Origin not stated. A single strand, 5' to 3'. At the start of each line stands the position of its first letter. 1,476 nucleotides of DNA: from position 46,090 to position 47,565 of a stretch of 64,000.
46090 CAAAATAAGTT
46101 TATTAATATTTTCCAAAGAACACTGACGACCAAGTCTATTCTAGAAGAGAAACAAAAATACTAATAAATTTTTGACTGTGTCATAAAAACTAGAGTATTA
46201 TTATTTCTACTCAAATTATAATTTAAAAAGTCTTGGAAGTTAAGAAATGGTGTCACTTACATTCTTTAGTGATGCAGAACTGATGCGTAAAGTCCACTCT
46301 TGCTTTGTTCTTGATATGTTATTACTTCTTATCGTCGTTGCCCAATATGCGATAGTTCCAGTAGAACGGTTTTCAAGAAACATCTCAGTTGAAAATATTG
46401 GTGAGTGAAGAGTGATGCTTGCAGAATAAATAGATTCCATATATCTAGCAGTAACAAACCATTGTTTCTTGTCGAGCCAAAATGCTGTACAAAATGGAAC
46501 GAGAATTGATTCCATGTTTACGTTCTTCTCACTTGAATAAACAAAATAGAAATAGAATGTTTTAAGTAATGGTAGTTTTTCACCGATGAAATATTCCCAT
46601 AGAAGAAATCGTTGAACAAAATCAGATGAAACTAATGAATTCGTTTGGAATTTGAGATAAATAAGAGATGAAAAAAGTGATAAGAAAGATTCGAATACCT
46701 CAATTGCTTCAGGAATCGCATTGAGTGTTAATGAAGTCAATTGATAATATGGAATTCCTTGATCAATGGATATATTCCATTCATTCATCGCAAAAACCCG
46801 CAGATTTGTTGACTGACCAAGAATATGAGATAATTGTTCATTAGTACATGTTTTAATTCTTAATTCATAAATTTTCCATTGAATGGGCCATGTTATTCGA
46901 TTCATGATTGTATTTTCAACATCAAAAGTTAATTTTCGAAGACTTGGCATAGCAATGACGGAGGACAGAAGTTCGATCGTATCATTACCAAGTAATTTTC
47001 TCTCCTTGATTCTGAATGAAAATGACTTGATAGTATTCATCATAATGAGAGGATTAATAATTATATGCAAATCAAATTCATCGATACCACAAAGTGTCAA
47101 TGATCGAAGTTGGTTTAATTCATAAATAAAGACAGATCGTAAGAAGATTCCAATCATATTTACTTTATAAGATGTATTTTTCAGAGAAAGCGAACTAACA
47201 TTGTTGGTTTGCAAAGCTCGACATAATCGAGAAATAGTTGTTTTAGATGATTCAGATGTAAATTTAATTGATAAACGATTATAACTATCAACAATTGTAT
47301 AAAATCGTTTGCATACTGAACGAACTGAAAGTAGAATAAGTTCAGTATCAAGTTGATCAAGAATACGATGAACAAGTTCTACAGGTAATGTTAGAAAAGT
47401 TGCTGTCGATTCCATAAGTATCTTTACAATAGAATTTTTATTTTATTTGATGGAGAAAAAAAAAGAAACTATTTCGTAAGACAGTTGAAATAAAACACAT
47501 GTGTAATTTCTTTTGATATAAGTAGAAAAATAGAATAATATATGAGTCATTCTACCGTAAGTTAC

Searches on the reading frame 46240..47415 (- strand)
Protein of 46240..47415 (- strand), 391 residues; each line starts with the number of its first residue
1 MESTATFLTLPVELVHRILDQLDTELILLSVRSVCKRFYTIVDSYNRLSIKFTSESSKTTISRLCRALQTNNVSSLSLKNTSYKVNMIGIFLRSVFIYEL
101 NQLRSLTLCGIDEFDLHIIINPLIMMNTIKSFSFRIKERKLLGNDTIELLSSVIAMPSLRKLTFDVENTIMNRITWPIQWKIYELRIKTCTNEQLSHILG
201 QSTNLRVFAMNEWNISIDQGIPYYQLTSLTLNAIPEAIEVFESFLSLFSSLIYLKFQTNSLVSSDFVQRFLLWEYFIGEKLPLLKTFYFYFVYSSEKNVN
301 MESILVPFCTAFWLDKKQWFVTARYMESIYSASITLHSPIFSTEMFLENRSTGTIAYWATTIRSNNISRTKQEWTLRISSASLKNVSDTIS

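Call 14: find_encoding_contigs(protein=window:46240-47415:-, flank=2000, max_places=4)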
Protein window:46240-47415:- (391 aa): no gene with exactly this product is on record in the collection.
